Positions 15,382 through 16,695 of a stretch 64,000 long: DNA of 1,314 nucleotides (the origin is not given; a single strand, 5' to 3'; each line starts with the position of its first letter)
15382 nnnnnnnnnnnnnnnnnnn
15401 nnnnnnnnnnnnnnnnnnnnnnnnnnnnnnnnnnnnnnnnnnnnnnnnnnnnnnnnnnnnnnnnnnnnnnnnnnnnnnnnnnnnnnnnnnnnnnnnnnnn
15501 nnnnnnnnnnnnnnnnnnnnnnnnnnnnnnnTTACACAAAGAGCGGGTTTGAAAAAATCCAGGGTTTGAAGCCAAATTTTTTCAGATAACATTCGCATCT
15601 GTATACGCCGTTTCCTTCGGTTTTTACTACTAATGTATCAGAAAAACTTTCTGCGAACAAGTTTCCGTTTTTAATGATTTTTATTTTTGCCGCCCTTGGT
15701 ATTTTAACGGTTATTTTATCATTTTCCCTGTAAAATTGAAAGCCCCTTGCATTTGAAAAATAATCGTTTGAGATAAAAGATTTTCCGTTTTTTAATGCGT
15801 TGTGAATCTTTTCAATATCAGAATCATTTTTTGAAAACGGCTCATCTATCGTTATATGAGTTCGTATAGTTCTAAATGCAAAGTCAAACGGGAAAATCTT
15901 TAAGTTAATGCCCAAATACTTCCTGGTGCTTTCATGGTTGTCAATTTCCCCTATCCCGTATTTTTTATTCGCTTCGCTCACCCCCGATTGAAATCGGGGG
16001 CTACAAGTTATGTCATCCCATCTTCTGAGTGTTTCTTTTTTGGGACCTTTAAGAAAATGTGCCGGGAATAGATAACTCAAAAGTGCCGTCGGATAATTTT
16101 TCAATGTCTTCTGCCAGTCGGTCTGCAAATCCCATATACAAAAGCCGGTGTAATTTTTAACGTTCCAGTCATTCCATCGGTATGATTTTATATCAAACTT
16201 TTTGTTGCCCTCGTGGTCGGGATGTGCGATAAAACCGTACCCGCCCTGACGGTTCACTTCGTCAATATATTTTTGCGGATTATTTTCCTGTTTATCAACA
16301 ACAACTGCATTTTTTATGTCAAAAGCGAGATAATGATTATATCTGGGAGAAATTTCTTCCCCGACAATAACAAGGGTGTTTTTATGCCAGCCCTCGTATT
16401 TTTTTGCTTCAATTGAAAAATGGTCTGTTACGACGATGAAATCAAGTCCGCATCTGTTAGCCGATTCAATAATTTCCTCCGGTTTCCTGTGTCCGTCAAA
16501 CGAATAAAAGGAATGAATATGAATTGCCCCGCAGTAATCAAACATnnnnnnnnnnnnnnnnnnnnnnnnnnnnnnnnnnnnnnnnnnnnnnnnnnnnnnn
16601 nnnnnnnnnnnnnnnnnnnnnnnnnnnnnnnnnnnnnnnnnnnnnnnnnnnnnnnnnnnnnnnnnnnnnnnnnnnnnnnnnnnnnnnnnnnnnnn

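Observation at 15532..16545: PHP-domain phosphoesterase encoded inside the FMN-riboswitch-controlled rib operon: candidate for the missing ARPP phosphatase step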

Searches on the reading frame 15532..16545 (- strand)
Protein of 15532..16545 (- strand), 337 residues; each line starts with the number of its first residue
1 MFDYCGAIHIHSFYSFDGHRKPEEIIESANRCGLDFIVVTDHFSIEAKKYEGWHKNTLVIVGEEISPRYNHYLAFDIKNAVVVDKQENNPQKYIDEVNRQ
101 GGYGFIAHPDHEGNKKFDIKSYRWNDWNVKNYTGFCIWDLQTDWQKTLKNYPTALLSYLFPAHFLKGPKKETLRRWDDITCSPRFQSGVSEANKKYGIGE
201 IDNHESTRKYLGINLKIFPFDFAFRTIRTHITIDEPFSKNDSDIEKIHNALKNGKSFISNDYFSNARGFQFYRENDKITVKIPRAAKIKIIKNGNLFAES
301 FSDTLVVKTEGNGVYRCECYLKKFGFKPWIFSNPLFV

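Call 3: search_protein_families(library=pfam, proteins=[window:15532-16545:-], max_evalue=0.01)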
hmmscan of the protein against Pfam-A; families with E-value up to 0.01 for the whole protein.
window:15532-16545:- (337 aa): 1 family
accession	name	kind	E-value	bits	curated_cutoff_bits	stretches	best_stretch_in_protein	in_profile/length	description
PF02811.25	PHP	-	3.5e-07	31.1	26.4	1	8-66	2-64/164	PHP domain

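Call 4: search_protein_families(library=ncbifam, proteins=[window:15532-16545:-], max_evalue=1)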
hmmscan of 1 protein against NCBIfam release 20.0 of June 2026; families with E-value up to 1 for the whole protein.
window:15532-16545:- (337 aa): 12 families
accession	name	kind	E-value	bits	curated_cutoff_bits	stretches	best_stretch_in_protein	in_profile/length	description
NF038032.1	CehA_McbA_metalo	domain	2.8e-21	76.3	80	1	4-262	3-219/315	CehA/McbA family metallohydrolase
NF006375.0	PRK08609.1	equivalog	2.3e-05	23.1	426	1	5-100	336-429/571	DNA polymerase/3'-5' exonuclease PolX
NF045780.1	TrlF_fam_ATP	equivalog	3.5e-05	22.7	350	1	9-66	11-82/944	TrlF family AAA-like ATPase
TIGR01856.1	hisJ_fam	subfamily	0.00027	20.7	90.2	1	8-49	3-44/252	histidinol-phosphatase HisJ family protein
NF047791.1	RNaseRnm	equivalog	0.0016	17.8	375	1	8-68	5-69/275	RNase RNM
NF041577.1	nside_bi_sphtase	equivalog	0.0016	17.7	400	1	8-68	6-68/276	3',5'-nucleoside bisphosphate phosphatase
NF004086.0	PRK05588.1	equivalog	0.012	15.7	321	1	8-89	4-79/255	histidinol phosphate phosphatase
NF010223.0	PRK13679.1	equivalog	0.013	15.4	129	1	220-291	24-95/170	hypothetical protein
NF004225.0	PRK05672.1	subfamily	0.024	12.7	939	1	8-45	9-47/1047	error-prone DNA polymerase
NF005928.0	PRK07945.1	equivalog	0.059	12.7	250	1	6-42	100-135/337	PHP domain-containing protein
NF052618.1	slr1658_cyano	equivalog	0.071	12.7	200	1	236-296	51-111/191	slr1658 family protein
NF006702.0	PRK09248.1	domain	0.1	12.1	264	1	8-60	7-59/246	PHP domain-containing protein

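Call 6: find_homologous_proteins(query=window:15532-16545:-, max_evalue=0.001)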
Query window:15532-16545:- (337 aa): 710 proteins with E <= 0.001 among 1805 candidates; the best 120 are listed.
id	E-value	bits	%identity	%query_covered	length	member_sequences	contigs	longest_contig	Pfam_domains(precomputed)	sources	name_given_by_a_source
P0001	2.8e-209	713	88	100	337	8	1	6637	PF02811.27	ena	-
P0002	2.9e-198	676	83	100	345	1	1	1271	PF02811.27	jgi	-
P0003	8.7e-198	675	85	100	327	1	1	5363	PF02811.27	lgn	-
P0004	1.1e-197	674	85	100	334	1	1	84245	PF02811.27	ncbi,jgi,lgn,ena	ncbi:MAG: PHP domain-containing protein [Elusimicrobiota bacterium]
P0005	2.5e-195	667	83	100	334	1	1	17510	PF02811.27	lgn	-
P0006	3.7e-193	660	83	100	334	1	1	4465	PF02811.27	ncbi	-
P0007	4.4e-178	610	77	100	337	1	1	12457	PF02811.27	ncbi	ncbi:MAG: PHP domain-containing protein [Elusimicrobiota bacterium]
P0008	5.1e-173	593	75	100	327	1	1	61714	PF02811.27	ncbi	ncbi:MAG: CehA/McbA family metallohydrolase [Elusimicrobiota bacterium]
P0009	2.0e-171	588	73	100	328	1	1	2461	-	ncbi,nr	ncbi:MAG: CehA/McbA family metallohydrolase [Elusimicrobiota bacterium]|nr:CehA/McbA family metalloh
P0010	2.6e-166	571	71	100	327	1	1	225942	PF02811.27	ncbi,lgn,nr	ncbi:MAG: CehA/McbA family metallohydrolase [Elusimicrobia bacterium]|nr:CehA/McbA family metallohyd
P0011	1.5e-165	569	70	100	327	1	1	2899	PF02811.27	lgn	-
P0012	1.4e-159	549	69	99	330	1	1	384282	PF02811.27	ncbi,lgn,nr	ncbi:MAG: PHP domain-containing protein [Elusimicrobia bacterium]|nr:PHP domain-containing protein [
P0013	1.4e-156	539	66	100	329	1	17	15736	PF02811.27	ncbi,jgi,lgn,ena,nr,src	ncbi:MAG: hypothetical protein A2474_04025 [Elusimicrobia bacterium RIFOXYC2_FULL_34_12]|nr:MAG: hyp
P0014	1.9e-140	486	61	100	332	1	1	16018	-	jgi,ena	-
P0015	8.1e-139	481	60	100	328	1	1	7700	PF02811.27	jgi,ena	-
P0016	5.4e-137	475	60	100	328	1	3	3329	PF02811.27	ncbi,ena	-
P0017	3.6e-135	469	60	99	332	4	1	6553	PF02811.27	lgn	-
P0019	3.9e-129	449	66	83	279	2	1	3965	PF02811.27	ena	-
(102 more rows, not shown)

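Call 11: find_related_loci(query=A1, collection=genome_contigs, flank=8000)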
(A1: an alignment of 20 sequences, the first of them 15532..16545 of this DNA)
Query A1 (337 aa) in genome_contigs; peptide patterns used: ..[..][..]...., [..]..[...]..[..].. (x = any residue, [..] = any of these).
257 stretches matched a pattern; 245 encode a relative of the query (tblastn E <= 1e-3); the best 80 are kept; 80 distinct loci.
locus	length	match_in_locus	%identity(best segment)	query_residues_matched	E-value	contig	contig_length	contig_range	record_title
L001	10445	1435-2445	87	1-337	0e+0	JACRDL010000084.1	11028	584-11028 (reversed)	MAG: Elusimicrobia bacterium isolate NC_groundwater_1671_Pr3_B-0.1um_38_13 SR-2_scaffold_141_2791178, whole genome shotg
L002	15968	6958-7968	88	1-337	0e+0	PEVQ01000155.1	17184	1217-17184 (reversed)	MAG: Elusimicrobia bacterium CG06_land_8_20_14_3_00_38_11 CG06_land_8_20_14_3.00_150_scaffold_1582_c, whole genome shotg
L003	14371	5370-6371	85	1-337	0e+0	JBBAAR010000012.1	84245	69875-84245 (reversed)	MAG: Elusimicrobiota bacterium isolate SO_2017_GW3_47 scaffold_278_c1_OW296A_2017, whole genome shotgun sequence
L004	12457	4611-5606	77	1-337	6e-174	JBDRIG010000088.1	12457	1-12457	MAG: Elusimicrobiota bacterium isolate MEGAHIT-group-1.573 k141_6732639, whole genome shotgun sequence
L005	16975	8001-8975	69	3-337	6e-162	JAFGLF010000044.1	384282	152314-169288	MAG: Elusimicrobia bacterium isolate Zod_Metabat.39 k87_6312755, whole genome shotgun sequence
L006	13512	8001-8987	66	1-337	4e-159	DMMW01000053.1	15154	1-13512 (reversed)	MAG TPA_asm: Elusimicrobia bacterium isolate UBA9627 contig_4251, whole genome shotgun sequence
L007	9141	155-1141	64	1-337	5e-156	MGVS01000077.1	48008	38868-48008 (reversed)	MAG: Elusimicrobia bacterium RIFOXYD2_FULL_34_15 rifoxyd2_full_scaffold_369, whole genome shotgun sequence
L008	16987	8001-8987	60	1-335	2e-131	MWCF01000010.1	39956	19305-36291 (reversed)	MAG: Elusimicrobia bacterium ADurb.Bin231 BWY26_contig000010, whole genome shotgun sequence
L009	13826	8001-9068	49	1-337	1e-112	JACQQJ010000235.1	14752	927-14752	MAG: Nitrospinota bacterium isolate NC_groundwater_1330_Ag_S-0.2um_39_55 S_p2_S4_coassembly_k141_4138802, whole genome s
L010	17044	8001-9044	47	2-337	3e-112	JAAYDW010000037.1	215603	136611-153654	MAG: Deltaproteobacteria bacterium isolate AS06rmzACSIP_589 128531_AS06, whole genome shotgun sequence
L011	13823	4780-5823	47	2-337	4e-111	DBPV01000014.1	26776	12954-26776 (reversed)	MAG TPA_asm: Syntrophaceae bacterium UBA1411 UBA1411_contig_2595, whole genome shotgun sequence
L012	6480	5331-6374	46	1-337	4e-109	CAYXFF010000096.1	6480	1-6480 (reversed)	MAG TPA_asm: uncultured Syntrophaceae bacterium isolate SRP178699_co1_457 genome assembly, contig: NODE_17356_length_648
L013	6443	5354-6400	47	1-337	6e-109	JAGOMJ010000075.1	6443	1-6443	MAG: Smithella sp. isolate Go_SlDig_bin_11 Go_SlDig_39091_length_6443_cov_49.521374, whole genome shotgun sequence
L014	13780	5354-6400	46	1-337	2e-108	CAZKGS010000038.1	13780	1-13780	MAG TPA_asm: uncultured Syntrophaceae bacterium isolate SRP178699_co3_249 genome assembly, contig: NODE_2389_length_1378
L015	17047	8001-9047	44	1-337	2e-108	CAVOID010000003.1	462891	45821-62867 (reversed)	MAG: uncultured delta proteobacterium isolate MFD10007.bin.2.31 genome assembly, contig: contig_23704, whole genome shot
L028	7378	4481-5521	46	1-337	1e-106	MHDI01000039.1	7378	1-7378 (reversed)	MAG: Nitrospinae bacterium RIFCSPHIGHO2_02_FULL_39_82 rifcsphigho2_02_scaffold_26416, whole genome shotgun sequence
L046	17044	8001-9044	46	1-337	6e-105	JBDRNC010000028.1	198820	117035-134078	MAG: Elusimicrobiota bacterium isolate MEGAHIT-group-1.866 k141_7424223, whole genome shotgun sequence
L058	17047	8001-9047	45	1-337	7e-104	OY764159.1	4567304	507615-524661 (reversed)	MAG: Syntrophales bacterium isolate 28fc5764-0b9a-428c-a12f-8ca866e14e1d genome assembly, chromosome: 1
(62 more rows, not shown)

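Call 16: search_protein_families(library=pfam, proteins=[L058:5830-7305:+, L058:7306-7998:+, L058:8945-9772:+, L006:6379-7764:+, L006:9330-11480:+, L007:1180-2478:+, L046:6918-7910:+, L046:9043-9426:+, L009:6223-7992:+, L028:3253-4488:+], max_evalue=0.0001)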
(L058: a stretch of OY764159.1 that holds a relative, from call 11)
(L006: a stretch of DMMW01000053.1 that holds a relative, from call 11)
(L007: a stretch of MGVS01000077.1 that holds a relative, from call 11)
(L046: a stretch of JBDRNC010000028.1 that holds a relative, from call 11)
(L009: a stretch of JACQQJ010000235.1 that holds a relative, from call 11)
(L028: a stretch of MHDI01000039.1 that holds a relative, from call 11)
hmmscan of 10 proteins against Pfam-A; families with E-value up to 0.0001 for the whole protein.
L058:5830-7305:+ (491 aa): 6 families
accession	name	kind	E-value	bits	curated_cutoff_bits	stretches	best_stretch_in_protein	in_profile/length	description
PF13365.12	Trypsin_2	-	1.4e-39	136.6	27.6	1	121-255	1-144/144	Trypsin-like peptidase domain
PF13180.12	PDZ_2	-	1.2e-26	93.2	27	2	292-382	2-80/80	PDZ domain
PF00089.32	Trypsin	-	5.5e-22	79.1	20.6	1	118-277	24-218/220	Trypsin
PF17820.7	PDZ_6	-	1.5e-21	76.3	27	2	317-367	1-50/54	PDZ domain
PF00595.29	PDZ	-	7.6e-20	71.5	23.2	2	287-368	6-79/81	PDZ domain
PF12812.13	PDZ_1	-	3.4e-06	27.4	28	0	403-468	11-74/78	PDZ-like domain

L058:7306-7998:+ (230 aa): 1 family
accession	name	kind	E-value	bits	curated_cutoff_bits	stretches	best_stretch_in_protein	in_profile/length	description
PF00730.31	HhH-GPD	-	2.2e-19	70.2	26.2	1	43-188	1-108/108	HhH-GPD superfamily base excision DNA repair protein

L058:8945-9772:+ (275 aa): 1 family
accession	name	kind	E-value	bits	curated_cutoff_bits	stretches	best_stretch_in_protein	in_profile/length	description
PF04028.18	DUF374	-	1.9e-19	69.5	26.8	1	117-180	6-69/69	Domain of unknown function (DUF374)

L006:6379-7764:+ (461 aa): 0 families

L006:9330-11480:+ (716 aa): 5 families
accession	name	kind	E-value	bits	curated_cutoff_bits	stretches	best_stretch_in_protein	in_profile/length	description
PF25390.1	WD40_RLD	-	5.7e-98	329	150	2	24-266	89-336/363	RCC1-like domain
PF00415.24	RCC1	-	6.6e-76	251.2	21.7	7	92-139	1-50/50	Regulator of chromosome condensation (RCC1) repeat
PF13540.12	RCC1_2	-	2.4e-62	205.7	22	7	77-105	2-30/30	Regulator of chromosome condensation (RCC1) repeat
PF25384.1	Alsin_RLD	-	1.8e-15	57.6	100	0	77-122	278-319/405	Alsin RCC1-like domain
PF03785.20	Peptidase_C25_C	-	2.3e-06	27.8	25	0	66-107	8-50/79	Peptidase family C25, C terminal ig-like domain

L007:1180-2478:+ (432 aa): 1 family
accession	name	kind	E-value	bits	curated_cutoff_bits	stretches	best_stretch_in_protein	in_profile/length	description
PF03349.22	Toluene_X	-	6.5e-28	97.8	29.7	1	15-425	5-403/421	Outer membrane protein transport protein (OMPP1/FadL/TodX)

L046:6918-7910:+ (330 aa): 3 families
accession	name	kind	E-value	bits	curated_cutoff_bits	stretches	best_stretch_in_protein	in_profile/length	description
PF07478.18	Dala_Dala_lig_C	-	5.2e-33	114.7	24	1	141-320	33-203/204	D-ala D-ala ligase C-terminus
PF13535.11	ATP-grasp_4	-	3.5e-08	33.6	27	1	144-294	2-153/160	ATP-grasp domain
PF02655.19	ATP-grasp_3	-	4.5e-05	24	23.2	1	111-291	3-155/160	ATP-grasp domain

L046:9043-9426:+ (127 aa): 1 family
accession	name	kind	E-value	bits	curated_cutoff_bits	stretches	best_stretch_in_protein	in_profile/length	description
PF07238.19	PilZ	-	4e-11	43.6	22.5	1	20-120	2-101/102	PilZ domain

L009:6223-7992:+ (589 aa): 2 families
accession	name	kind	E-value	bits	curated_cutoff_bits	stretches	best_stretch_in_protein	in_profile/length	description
PF20990.2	DUF2207_C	-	7.1e-38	131.1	33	1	281-514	7-247/247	Predicted membrane protein (DUF2207) C-terminal domain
PF09972.14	DUF2207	-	1.1e-27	97.7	24.4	1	34-222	1-171/172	Predicted membrane protein (DUF2207) N-terminal domain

L028:3253-4488:+ (411 aa): 2 families
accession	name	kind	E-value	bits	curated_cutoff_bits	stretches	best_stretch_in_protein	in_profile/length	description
PF11700.14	ATG22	-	4.9e-57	194.1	24.1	1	55-400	77-472/482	Vacuole effluxer Atg22 like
PF07690.21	MFS_1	-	1.8e-30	106.5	33.4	2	54-366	37-347/347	Major Facilitator Superfamily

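Call 17: search_solved_structures(query=A1, max_evalue=1, show_alignments=2)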
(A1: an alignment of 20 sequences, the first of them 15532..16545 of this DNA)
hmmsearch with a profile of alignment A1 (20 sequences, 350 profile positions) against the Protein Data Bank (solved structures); distinct sequences matched with E-value up to 1: 8.
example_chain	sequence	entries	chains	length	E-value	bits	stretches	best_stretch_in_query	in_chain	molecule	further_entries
2anu_A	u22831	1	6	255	7.9e-05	24.9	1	57-132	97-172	hypothetical protein TM0559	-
3e0f_A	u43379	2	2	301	0.022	16.9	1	10-80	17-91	Putative Metal-dependent Phosphoesterase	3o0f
9etk_A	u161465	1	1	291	0.028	16.6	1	11-71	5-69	Metal-dependent phosphoesterases (PHP family)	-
3au2_A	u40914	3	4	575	0.036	16.2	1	7-45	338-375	DNA polymerase beta family (X family)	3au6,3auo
3b0y_A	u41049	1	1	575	0.036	16.2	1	7-45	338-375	DNA polymerase beta family (X family)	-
3b0x_A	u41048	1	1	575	0.036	16.2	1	7-45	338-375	DNA polymerase beta family (X family)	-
2w9m_A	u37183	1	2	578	0.086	14.9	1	5-47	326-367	POLYMERASE X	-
4jom_A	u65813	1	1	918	0.27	13.3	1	10-52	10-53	DNA polymerase III subunit alpha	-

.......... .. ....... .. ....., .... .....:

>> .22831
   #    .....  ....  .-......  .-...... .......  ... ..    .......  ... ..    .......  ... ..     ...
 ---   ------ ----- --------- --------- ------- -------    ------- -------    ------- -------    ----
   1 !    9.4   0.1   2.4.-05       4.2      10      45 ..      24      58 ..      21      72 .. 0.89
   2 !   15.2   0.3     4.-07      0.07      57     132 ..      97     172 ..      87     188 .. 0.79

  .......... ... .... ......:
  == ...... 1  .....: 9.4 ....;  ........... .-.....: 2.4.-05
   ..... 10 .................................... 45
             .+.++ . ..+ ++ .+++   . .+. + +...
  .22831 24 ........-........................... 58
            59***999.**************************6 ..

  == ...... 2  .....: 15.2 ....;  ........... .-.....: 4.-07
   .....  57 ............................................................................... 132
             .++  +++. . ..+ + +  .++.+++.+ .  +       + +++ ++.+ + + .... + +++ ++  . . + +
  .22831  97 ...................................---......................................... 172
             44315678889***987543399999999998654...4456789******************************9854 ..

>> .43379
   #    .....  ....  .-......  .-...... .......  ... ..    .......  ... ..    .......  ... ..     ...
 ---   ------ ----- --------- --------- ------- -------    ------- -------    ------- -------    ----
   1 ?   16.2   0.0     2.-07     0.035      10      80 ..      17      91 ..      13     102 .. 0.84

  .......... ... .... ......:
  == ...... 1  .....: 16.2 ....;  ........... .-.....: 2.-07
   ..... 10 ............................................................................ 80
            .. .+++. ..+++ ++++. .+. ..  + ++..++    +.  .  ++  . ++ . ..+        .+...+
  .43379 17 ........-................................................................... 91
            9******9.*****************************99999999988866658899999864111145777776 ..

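Call 23: find_encoding_contigs(protein=P0014, flank=7000, max_places=3)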
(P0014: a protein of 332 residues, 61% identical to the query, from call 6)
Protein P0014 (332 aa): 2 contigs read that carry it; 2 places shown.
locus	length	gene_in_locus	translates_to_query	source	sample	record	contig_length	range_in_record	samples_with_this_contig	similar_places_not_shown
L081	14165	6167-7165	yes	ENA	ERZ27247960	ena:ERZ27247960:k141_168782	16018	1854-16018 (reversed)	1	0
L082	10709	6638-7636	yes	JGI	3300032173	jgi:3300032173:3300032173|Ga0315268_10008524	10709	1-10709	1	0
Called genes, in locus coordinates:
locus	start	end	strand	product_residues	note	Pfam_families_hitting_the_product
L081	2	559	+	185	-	?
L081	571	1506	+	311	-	-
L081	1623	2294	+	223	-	-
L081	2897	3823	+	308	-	PF03783:CsgG, PF13036:LpoB (weak), PF13505:OMP_b-brl (faint)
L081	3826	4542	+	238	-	-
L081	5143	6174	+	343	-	PF00383:dCMP_cyt_deam_1, PF14437:MafB19-deam, PF01872:RibD_C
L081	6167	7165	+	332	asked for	-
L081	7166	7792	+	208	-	PF00677:Lum_binding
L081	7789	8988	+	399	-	PF00926:DHBP_synthase, PF00925:GTP_cyclohydro2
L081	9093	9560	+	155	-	PF00885:DMRL_synthase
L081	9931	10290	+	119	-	PF01029:NusB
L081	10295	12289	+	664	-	PF22745:Nlig-Ia, PF01653:DNA_ligase_aden, PF03120:OB_DNA_ligase, PF03119:DNA_ligase_ZBD, PF14520:HHH_5 (faint), PF12826:HHH_2, PF00533:BRCT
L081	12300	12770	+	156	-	PF01503:PRA-PH (weak), PF03819:MazG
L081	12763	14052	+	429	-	PF02535:Zip (faint), PF00027:cNMP_binding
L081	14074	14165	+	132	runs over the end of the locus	PF01643:Acyl-ACP_TE (weak), PF13279:4HBT_2, PF03061:4HBT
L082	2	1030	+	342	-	?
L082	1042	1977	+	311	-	-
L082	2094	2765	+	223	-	-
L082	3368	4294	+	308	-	PF03783:CsgG, PF13036:LpoB (weak), PF13505:OMP_b-brl (faint)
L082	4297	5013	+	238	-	-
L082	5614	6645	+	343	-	PF00383:dCMP_cyt_deam_1, PF14437:MafB19-deam, PF01872:RibD_C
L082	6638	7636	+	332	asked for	-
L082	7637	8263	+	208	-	PF00677:Lum_binding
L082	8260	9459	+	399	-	PF00926:DHBP_synthase, PF00925:GTP_cyclohydro2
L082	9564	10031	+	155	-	PF00885:DMRL_synthase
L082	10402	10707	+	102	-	?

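Call 24: find_encoding_contigs(protein=P0015, flank=7000, max_places=3)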
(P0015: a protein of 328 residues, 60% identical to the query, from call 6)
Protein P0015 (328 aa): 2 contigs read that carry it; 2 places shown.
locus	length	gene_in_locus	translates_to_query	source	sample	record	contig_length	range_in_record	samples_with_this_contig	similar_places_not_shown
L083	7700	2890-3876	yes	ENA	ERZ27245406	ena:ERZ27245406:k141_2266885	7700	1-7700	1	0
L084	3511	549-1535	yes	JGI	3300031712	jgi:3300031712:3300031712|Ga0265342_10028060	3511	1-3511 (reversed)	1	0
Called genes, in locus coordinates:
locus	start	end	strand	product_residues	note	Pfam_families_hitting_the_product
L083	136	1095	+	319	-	-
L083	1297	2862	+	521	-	PF00890:FAD_binding_2, PF01266:DAO, PF07992:Pyr_redox_2 (faint), PF02910:Succ_DH_flav_C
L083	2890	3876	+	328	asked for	PF02811:PHP (weak)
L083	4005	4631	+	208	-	PF12641:Flavodoxin_3 (faint), PF12682:Flavodoxin_4, PF12724:Flavodoxin_5 (faint)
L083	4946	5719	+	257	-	-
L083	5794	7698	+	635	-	?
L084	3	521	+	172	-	?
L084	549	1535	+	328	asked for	PF02811:PHP (weak)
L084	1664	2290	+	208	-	PF12641:Flavodoxin_3 (faint), PF12682:Flavodoxin_4, PF12724:Flavodoxin_5 (faint)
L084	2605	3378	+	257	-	-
